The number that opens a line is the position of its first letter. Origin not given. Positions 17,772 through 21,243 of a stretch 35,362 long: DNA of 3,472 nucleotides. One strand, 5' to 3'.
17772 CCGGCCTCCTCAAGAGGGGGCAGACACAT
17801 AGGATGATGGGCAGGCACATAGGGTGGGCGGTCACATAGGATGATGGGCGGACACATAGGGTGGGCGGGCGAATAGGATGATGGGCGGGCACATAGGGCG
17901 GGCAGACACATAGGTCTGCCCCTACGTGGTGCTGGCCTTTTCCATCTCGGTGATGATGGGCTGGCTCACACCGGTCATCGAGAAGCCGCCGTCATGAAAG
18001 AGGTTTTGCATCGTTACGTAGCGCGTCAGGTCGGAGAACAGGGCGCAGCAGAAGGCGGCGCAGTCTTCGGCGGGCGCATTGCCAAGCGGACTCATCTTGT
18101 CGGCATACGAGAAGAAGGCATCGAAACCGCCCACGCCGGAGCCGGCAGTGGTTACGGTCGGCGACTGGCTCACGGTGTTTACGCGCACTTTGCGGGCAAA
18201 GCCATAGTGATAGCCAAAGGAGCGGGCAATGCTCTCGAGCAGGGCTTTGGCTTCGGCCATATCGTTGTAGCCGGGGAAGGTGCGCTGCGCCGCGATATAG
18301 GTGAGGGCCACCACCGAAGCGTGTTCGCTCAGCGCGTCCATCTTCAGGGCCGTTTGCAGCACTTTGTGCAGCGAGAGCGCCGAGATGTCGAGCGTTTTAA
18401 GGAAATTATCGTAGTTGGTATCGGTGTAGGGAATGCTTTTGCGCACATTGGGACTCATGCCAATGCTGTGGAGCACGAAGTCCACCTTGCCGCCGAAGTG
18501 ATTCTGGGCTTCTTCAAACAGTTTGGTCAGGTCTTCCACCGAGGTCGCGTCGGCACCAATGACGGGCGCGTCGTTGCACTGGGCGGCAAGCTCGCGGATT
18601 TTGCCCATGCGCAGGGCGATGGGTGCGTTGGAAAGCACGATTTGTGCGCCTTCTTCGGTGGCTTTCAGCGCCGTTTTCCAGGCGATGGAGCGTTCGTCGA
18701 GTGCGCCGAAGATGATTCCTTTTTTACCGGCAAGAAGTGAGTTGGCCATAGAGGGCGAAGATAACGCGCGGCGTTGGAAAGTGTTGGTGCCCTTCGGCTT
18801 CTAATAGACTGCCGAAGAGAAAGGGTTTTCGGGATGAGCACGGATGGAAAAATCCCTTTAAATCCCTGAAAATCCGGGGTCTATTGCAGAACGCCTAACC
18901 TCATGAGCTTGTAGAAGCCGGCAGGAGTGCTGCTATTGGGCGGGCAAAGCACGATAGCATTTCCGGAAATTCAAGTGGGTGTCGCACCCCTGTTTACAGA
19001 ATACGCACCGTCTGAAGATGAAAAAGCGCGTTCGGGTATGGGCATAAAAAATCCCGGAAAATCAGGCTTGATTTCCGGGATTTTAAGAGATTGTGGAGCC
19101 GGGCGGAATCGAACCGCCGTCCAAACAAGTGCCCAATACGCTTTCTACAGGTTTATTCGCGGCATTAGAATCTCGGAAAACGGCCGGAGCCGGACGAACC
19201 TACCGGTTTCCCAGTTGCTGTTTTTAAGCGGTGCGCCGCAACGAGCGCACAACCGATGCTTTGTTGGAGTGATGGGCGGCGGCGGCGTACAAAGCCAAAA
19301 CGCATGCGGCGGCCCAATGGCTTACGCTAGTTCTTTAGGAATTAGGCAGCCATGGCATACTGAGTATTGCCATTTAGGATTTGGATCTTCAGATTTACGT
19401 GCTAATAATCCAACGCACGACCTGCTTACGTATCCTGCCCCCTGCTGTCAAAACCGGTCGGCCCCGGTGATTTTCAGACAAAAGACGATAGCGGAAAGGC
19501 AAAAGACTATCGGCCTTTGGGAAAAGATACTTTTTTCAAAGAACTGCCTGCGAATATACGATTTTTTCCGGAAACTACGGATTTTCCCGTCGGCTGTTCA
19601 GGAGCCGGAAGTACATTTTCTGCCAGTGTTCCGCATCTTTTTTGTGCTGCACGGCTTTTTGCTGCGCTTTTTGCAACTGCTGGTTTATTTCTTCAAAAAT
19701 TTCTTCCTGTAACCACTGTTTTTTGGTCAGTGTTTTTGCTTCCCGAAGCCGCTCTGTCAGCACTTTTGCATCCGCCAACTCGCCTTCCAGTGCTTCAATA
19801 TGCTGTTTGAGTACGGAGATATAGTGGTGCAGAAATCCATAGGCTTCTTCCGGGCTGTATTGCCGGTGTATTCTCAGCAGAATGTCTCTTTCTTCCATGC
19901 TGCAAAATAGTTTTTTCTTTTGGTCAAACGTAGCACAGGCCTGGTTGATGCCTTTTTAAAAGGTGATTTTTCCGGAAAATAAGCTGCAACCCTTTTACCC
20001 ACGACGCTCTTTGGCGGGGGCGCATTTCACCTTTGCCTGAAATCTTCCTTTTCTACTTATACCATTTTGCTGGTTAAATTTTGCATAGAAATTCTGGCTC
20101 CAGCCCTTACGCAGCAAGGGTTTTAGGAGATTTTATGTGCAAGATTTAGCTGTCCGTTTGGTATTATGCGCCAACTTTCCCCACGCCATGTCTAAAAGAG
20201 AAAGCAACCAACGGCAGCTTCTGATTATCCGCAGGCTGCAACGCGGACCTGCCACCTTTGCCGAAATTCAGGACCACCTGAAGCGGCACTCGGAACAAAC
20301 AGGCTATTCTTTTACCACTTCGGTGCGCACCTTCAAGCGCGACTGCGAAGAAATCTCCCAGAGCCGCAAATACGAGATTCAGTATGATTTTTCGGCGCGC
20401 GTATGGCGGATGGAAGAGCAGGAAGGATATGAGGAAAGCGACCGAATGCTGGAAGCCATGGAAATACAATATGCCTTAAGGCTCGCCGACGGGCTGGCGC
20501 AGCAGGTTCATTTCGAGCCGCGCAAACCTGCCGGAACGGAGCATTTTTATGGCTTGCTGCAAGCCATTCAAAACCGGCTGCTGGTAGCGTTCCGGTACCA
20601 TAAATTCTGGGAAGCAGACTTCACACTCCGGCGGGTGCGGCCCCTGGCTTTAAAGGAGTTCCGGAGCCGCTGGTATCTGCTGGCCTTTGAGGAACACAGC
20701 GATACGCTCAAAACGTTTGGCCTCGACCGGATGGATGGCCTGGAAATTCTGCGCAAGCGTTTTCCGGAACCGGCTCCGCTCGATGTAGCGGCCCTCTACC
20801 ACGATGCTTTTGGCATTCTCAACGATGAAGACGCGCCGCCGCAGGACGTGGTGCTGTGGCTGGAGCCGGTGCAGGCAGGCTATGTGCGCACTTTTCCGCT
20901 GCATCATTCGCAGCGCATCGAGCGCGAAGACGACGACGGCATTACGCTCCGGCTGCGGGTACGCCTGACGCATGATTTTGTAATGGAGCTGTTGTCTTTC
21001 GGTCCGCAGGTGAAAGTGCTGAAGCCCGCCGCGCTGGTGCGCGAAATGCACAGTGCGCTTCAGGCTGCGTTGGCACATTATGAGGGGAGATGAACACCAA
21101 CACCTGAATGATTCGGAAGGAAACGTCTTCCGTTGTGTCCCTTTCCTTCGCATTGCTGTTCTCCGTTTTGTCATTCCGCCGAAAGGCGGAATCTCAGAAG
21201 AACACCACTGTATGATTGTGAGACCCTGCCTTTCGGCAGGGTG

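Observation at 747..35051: Hyper-abundant palindrome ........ (mostly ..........): a HIP1-like highly iterated palindrome in a Bacteroidota genome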

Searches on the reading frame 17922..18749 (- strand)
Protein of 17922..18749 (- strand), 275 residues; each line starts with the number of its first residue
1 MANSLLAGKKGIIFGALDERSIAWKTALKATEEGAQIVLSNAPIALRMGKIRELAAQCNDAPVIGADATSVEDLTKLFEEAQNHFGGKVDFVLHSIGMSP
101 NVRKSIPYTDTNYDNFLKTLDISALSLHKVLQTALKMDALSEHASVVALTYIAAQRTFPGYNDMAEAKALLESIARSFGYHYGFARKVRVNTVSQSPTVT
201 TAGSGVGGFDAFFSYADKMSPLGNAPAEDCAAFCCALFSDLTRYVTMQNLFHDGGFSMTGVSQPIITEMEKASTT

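Call 7: search_protein_families(library=pfam, proteins=[window:17922-18749:-])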
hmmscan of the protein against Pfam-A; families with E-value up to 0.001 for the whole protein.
window:17922-18749:- (275 aa): 3 families
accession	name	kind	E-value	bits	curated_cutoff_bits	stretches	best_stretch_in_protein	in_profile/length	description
PF13561.12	adh_short_C2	-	3.7e-60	203.9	27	1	15-257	1-236/236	Enoyl-(Acyl carrier protein) reductase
PF00106.31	adh_short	-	5e-10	39.6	26.6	1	20-201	10-185/195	short chain dehydrogenase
PF12241.14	Enoyl_reductase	-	1.8e-05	24.7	22.1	0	60-121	23-80/236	Trans-2-enoyl-CoA reductase catalytic region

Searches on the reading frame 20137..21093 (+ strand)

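Call 7: search_protein_families(library=pfam, proteins=[window:20137-21093:+])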
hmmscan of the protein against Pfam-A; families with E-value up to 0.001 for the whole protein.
window:20137-21093:+ (318 aa): 2 families
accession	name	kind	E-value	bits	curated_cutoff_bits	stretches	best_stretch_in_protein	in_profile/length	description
PF25583.1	WCX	-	5.8e-17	62.2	23.9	1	235-312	2-76/76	WCX domain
PF13280.12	WYL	-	3.2e-14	53.1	21.8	1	136-203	2-69/70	WYL domain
